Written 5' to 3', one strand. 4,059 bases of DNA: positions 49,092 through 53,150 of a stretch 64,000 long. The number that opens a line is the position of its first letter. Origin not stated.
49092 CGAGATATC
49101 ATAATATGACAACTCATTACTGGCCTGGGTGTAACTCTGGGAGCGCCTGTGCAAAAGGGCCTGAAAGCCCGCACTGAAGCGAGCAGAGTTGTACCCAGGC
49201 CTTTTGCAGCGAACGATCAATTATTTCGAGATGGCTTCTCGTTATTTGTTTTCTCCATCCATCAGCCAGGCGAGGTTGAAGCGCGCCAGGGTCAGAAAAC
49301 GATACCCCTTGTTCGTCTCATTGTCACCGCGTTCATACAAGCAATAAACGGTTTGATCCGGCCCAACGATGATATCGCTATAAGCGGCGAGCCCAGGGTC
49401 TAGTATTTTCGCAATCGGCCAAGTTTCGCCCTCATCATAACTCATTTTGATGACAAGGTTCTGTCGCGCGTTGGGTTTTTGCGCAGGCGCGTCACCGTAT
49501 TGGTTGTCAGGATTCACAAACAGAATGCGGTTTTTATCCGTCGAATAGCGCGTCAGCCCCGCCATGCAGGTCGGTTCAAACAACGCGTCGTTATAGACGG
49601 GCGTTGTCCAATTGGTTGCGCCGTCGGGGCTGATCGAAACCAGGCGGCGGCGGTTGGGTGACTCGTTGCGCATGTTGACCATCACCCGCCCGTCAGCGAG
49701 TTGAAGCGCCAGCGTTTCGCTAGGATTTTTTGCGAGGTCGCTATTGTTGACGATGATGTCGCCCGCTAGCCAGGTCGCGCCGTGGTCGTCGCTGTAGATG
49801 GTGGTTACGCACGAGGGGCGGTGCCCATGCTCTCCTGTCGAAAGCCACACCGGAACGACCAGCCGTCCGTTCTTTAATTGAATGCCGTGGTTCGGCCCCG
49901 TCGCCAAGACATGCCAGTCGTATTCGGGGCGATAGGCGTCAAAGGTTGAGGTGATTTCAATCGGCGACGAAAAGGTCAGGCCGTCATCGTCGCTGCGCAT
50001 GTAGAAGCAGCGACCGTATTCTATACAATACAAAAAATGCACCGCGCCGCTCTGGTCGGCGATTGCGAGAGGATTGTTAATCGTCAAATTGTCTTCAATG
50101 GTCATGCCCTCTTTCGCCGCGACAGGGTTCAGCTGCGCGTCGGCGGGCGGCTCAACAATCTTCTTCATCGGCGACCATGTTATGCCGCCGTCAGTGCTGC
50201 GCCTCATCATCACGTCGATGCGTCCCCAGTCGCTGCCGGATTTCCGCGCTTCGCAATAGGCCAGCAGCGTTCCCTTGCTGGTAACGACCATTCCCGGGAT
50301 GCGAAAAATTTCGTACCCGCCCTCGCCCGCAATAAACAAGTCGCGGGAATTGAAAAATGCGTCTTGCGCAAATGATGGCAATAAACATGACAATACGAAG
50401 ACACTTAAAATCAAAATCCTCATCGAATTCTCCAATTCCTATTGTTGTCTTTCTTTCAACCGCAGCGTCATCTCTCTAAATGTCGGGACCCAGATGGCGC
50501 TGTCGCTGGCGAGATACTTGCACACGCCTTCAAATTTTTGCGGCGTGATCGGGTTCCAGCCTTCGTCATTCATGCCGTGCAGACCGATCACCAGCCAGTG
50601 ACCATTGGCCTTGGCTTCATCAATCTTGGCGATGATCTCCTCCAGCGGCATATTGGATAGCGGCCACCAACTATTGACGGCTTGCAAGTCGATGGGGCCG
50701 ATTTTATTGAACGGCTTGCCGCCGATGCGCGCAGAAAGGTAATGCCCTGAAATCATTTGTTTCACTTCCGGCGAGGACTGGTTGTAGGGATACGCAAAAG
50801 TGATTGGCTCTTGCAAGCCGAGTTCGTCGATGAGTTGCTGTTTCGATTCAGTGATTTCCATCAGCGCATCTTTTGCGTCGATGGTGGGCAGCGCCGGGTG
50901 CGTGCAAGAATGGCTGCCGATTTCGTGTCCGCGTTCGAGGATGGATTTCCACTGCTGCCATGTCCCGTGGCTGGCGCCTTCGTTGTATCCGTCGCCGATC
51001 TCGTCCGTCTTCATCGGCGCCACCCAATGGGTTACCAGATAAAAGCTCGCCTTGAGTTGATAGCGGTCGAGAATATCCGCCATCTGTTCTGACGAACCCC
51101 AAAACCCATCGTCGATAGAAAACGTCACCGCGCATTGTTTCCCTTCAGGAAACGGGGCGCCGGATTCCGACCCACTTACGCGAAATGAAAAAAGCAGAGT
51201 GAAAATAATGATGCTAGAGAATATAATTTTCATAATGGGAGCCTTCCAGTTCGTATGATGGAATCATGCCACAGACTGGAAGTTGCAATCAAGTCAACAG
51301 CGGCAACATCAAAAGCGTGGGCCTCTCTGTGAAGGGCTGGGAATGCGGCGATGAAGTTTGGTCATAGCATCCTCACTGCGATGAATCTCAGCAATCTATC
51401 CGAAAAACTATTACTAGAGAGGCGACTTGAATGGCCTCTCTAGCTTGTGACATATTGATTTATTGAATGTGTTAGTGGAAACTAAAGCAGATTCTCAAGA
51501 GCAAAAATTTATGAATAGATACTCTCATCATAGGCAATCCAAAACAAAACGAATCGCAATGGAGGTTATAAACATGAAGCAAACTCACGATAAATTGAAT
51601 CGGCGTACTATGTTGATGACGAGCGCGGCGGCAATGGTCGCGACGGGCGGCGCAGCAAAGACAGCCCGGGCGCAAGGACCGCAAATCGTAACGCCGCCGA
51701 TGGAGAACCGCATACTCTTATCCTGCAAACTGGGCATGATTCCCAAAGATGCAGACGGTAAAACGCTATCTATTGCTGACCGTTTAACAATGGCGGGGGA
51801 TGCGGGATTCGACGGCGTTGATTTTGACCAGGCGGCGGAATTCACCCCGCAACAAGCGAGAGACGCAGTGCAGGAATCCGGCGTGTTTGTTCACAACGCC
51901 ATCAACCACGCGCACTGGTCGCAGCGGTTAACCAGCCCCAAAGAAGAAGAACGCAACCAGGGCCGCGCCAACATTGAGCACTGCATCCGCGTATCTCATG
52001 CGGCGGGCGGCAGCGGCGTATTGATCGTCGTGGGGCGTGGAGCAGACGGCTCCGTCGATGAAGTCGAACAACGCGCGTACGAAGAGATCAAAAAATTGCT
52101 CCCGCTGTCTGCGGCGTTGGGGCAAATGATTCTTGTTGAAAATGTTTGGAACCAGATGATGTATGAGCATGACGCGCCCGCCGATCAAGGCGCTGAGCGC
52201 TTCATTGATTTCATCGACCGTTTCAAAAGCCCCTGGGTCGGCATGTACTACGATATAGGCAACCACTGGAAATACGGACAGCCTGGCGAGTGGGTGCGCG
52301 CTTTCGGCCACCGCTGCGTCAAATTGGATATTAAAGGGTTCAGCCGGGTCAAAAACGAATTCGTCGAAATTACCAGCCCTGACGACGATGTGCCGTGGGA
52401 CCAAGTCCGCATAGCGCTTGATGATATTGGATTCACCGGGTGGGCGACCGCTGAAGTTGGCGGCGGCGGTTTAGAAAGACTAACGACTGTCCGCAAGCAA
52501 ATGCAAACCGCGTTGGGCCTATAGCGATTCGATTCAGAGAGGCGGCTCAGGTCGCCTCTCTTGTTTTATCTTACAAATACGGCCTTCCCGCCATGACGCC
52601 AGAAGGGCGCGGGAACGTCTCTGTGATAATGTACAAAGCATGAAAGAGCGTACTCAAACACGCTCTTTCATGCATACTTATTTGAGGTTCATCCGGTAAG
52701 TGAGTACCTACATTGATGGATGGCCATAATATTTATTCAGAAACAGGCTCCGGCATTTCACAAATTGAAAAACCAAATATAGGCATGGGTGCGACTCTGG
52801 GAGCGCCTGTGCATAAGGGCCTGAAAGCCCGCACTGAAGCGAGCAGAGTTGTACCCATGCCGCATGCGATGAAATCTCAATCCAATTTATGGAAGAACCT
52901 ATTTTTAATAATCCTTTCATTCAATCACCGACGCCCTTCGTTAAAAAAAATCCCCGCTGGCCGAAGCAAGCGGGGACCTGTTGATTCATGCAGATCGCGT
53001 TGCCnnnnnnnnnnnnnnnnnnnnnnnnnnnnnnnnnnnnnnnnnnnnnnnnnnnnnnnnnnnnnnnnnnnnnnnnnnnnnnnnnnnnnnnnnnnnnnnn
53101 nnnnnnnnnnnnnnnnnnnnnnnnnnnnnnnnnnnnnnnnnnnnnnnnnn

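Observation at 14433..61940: Dispersed 80-bp hairpin family with compensatory base changes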

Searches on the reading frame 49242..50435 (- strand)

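Call 15: search_protein_families(library=pfam, proteins=[window:49242-50435:-])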
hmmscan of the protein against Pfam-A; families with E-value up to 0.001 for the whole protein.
window:49242-50435:- (397 aa): 5 families
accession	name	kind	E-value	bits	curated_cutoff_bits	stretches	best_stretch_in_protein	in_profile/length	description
PF13088.12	BNR_2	-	3.8e-29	102.3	31.4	1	55-364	1-276/277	BNR repeat-like domain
PF13859.12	BNR_3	-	2.3e-13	50.7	27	1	47-368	2-308/308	BNR repeat-like domain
PF02012.26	BNR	-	1.1e-07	31.2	27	0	79-89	2-12/12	BNR/Asp-box repeat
PF24316.1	Tli3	-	1.3e-06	29.2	27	0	48-91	55-100/129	T6SS Tli3 immunity protein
PF21471.3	Reelin_subrepeat-B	-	9.6e-05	22.6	27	0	73-97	58-77/127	Reelin subrepeat B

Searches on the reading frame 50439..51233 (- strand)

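Call 65: search_protein_families(library=pfam, proteins=[window:50439-51233:-], max_evalue=0.00001)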
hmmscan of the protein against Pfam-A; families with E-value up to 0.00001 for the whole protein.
window:50439-51233:- (264 aa): 1 family
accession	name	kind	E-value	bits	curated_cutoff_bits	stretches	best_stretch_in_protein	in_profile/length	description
PF01522.26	Polysacc_deac_1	-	1.2e-18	67.7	23.1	1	35-160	8-115/124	Polysaccharide deacetylase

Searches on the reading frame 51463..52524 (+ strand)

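Call 15: search_protein_families(library=pfam, proteins=[window:51463-52524:+])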
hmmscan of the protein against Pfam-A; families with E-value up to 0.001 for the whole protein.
window:51463-52524:+ (353 aa): 1 family
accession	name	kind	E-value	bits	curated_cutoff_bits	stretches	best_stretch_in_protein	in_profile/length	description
PF01261.30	AP_endonuc_2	-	8e-28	98.2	31.1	1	111-339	4-235/249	Xylose isomerase-like TIM barrel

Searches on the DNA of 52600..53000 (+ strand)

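Call 16: search_rna_families(source=window, start=52600, end=53000, threshold=evalue, max_evalue=10, show_alignments=3)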
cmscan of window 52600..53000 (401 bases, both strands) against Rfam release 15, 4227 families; matches with E-value up to 10: 8.
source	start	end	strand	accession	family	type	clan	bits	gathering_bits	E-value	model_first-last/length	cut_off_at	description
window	52943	52992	-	RF02399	NsiR1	Gene; sRNA;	-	20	39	0.12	1-60/60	no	Nitrogen stress-induced RNA 1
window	52943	53000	-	RF00515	PyrR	Cis-reg;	-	17.4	54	5.9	60-115/115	5'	PyrR binding site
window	52636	52675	-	RF04176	mir-3149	Gene; miRNA;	-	16.5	100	2.5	1-83/83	no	mir-3149 microRNA precursor family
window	52786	52811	+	RF01382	HIV-1_SL4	Cis-reg;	-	15.7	31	1.4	1-20/20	no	HIV-1 stem-loop 4 packaging signal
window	52936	53000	-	RF00557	L10_leader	Cis-reg; leader;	-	13.7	44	7.5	69-138/138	5'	Ribosomal protein L10 leader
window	52926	52975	-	RF02401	ClpQY_promoter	Cis-reg;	-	11.6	42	4.9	1-57/57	no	ClpQY promoter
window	52864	52933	+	RF01185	snR75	Gene; snRNA; snoRNA; CD-box;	CL00045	11.6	40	6.1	1-88/88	no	Small nucleolar RNA snR75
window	52943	53000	-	RF02837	anti-hemB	Gene; sRNA;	-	11.5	49.5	5.5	21-81/81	5'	Burkholderia RNA 7 (anti-hemB)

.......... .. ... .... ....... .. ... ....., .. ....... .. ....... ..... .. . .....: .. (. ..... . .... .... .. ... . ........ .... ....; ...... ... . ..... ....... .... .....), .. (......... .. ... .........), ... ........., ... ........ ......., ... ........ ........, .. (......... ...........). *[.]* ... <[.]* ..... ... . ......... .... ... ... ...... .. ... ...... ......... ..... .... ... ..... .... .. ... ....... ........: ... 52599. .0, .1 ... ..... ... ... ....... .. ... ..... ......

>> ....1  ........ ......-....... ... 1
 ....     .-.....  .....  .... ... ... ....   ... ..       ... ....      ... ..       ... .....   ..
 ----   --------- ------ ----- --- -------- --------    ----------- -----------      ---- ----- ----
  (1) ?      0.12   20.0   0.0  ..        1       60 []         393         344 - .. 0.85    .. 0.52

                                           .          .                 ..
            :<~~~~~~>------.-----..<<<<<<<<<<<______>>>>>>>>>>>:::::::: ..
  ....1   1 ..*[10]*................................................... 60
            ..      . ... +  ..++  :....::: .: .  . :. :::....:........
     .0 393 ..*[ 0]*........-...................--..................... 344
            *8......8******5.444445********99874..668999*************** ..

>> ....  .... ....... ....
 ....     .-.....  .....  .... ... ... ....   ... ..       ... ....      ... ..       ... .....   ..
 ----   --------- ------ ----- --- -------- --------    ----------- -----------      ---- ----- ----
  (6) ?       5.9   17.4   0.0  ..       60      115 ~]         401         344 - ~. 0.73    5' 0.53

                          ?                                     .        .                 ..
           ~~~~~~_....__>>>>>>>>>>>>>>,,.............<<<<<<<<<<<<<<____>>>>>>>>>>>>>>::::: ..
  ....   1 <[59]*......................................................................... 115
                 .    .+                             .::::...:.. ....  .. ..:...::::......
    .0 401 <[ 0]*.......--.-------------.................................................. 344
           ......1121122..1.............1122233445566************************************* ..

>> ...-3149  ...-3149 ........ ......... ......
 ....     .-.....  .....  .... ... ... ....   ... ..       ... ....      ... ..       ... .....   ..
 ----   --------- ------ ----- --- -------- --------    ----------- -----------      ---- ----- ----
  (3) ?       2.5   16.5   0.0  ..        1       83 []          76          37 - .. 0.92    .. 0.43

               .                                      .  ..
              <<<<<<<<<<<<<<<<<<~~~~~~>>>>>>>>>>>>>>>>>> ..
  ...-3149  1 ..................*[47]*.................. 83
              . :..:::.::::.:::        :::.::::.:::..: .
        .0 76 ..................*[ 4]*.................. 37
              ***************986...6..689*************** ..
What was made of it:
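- On Any Rfam family: Nothing on the hairpin at E up to 10 (call 16).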

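Call 51: build_rna_model(alignment_id=A2, structure=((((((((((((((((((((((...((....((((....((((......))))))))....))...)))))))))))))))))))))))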
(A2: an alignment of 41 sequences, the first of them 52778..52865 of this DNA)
Model R1 built from alignment A2 (41 sequences, 88 columns); structure: as given.
model positions 88; base pairs 32; branch points 0; effective number of sequences 1.42; information 0.647 bits per position. Calibrated on 0.2 Mb of random sequence (short: E-values are rough).
structure used (alignment columns):
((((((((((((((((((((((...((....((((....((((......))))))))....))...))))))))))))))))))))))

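Call 52: search_with_rna_model(model_id=R1, sources=[window, L001, L002, L003, L004, L005, L008, L009, L010, L011, L012, L013, L014, L015, L017, L018, L019, L020, L021, L022, L023, L025, L026, L027, L028, L029, L030, L031, L032, L033, L034, L035, L036, L037, L038, L039, L042, L045, L046], max_evalue=1, make_alignment=true)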
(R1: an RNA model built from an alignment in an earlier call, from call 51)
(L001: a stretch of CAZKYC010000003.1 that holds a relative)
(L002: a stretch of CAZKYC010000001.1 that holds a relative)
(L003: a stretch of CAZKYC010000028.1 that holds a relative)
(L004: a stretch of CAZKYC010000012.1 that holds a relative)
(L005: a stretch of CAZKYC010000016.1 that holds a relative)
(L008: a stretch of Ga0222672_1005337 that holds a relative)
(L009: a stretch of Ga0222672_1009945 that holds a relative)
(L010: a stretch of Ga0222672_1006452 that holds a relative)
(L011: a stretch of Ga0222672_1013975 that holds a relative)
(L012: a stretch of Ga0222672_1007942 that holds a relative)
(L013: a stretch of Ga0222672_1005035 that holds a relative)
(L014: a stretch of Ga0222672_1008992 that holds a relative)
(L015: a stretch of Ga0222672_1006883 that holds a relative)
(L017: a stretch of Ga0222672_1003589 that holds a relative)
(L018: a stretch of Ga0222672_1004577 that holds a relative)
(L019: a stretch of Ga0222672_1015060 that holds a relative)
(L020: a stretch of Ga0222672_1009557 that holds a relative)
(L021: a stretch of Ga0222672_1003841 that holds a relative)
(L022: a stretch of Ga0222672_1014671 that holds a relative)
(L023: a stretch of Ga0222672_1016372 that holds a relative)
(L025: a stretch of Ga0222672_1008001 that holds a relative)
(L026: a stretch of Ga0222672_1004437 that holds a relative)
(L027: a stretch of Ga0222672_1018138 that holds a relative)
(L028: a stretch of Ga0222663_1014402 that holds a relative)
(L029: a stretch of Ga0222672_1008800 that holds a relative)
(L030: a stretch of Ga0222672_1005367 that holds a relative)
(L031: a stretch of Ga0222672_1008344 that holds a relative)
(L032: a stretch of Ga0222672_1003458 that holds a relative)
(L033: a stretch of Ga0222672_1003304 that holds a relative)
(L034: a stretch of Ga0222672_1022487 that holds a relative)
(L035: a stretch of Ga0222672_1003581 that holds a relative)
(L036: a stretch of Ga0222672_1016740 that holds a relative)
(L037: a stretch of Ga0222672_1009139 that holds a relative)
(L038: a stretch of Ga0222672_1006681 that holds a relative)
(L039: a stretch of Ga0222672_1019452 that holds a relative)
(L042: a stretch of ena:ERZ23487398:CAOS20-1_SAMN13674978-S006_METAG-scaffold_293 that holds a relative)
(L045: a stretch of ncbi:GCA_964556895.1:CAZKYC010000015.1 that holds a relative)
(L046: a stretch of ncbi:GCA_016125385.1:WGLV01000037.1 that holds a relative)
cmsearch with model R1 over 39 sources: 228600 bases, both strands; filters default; matches with E-value up to 1: 86.
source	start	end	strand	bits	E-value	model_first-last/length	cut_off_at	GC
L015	1092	1179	+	109.3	9.5e-25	1-88/88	no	0.6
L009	629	716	+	109.1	1.1e-24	1-88/88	no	0.59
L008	9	96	-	108.2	1.9e-24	1-88/88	no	0.57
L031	1667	1754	+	108.2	1.9e-24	1-88/88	no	0.57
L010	178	265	+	105.1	1.1e-23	1-88/88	no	0.56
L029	1293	1380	-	104.5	1.6e-23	1-88/88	no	0.6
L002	4099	4186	+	104.1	2e-23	1-88/88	no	0.56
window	57757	57844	+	103.9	2.3e-23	1-88/88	no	0.55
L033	2315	2402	-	103.4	3e-23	1-88/88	no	0.57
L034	463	550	-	103.3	3.1e-23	1-88/88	no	0.61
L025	1735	1822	-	103.2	3.4e-23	1-88/88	no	0.55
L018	997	1084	-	103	3.7e-23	1-88/88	no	0.57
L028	1150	1237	+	102.9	4e-23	1-88/88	no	0.58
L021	992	1079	-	102.5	5e-23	1-88/88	no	0.6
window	49118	49205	+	101.9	7e-23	1-88/88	no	0.58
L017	871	958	-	100.8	1.4e-22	1-88/88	no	0.59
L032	2587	2674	+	99.8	2.4e-22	1-88/88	no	0.56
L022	778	865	+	99.7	2.6e-22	1-88/88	no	0.55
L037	1080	1167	-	99.5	2.9e-22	1-88/88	no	0.59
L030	727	814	+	99.4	3.2e-22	1-88/88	no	0.59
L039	1022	1109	-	98.2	6.2e-22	1-88/88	no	0.59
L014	129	216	+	97.8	7.7e-22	1-88/88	no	0.58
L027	487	574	-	97.7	8.4e-22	1-88/88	no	0.58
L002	3888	3975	+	97.5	9.5e-22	1-88/88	no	0.58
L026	2052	2139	+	96.2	2.1e-21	1-88/88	no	0.61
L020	1585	1672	-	95.6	2.9e-21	1-88/88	no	0.6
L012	1703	1790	-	94.6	5.2e-21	1-88/88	no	0.56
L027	711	798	-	94.3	6.3e-21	1-88/88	no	0.57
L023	635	722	+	92.1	2.2e-20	1-88/88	no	0.59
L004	3100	3187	+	89.4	1.1e-19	1-88/88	no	0.59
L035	440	527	+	88.3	2.1e-19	1-88/88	no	0.58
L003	2333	2420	-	88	2.5e-19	1-88/88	no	0.61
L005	3496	3583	-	87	4.4e-19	1-88/88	no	0.59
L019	1020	1107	+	84.4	2e-18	1-88/88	no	0.62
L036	433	520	+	84.4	2e-18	1-88/88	no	0.62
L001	5228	5315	-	83.3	3.7e-18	1-88/88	no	0.56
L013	979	1065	+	81.2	1.3e-17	1-88/88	no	0.57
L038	2049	2123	+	80.7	1.7e-17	1-75/88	3'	0.57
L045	2180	2263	-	78.9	4.9e-17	1-88/88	no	0.58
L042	11210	11293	-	70.7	6.1e-15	1-88/88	no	0.67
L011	679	763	-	63.5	4.1e-13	1-88/88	no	0.54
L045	9624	9707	+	62.6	7e-13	1-88/88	no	0.61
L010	2112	2155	+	48.5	2.6e-09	23-66/88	no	0.59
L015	1092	1179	-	47.8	3.9e-09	1-88/88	no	0.6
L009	629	716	-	47.7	4e-09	1-88/88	no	0.59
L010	178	265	-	45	2e-08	1-88/88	no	0.56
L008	9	96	+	43.4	5e-08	1-88/88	no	0.57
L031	1667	1754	-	43.4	5e-08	1-88/88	no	0.57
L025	1735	1822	+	43.2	5.6e-08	1-88/88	no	0.55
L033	2315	2402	+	41.1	2e-07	1-88/88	no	0.57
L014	129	216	-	41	2.1e-07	1-88/88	no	0.58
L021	992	1079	+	40.8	2.4e-07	1-88/88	no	0.6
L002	4099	4186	-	40.5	2.7e-07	1-88/88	no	0.56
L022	778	865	-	40.4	3e-07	1-88/88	no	0.55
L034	463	550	+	40.1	3.6e-07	1-88/88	no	0.61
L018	997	1084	+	39.8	4.1e-07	1-88/88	no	0.57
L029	1293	1380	+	38.6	8.3e-07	1-88/88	no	0.6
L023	635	722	-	38.4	9.4e-07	1-88/88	no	0.59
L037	1080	1167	+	38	1.2e-06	1-88/88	no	0.59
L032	2587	2674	-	37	2.1e-06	1-88/88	no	0.56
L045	2180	2263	+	35.3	5.7e-06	1-88/88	no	0.58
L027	487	574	+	34.9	7.2e-06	1-88/88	no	0.58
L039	1022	1109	+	33.9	1.3e-05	1-88/88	no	0.59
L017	871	958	+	33.3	1.9e-05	1-88/88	no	0.59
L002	3888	3975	-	33.2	2e-05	1-88/88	no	0.58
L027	711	798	+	32.3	3.4e-05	1-88/88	no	0.57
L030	727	814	-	32.2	3.5e-05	1-88/88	no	0.59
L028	1150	1237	-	32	4e-05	1-88/88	no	0.58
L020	1585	1672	+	29.4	0.00018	1-88/88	no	0.6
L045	9624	9707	-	29.1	0.00022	1-88/88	no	0.61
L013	979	1065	-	26.9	0.0008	1-88/88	no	0.57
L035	440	527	-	26.7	0.00088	1-88/88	no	0.58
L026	2052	2139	-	25.4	0.0019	1-88/88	no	0.61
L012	1703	1790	+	25.1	0.0022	1-88/88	no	0.56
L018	803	891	-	18.2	0.13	1-88/88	no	0.63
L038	2049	2123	-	16.6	0.32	14-88/88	5'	0.57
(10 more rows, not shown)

Alignment A3: 86 matches aligned to the model, 113 columns, each read 5' to 3' on its own strand. Consensus structure (alignment columns), stored with it:
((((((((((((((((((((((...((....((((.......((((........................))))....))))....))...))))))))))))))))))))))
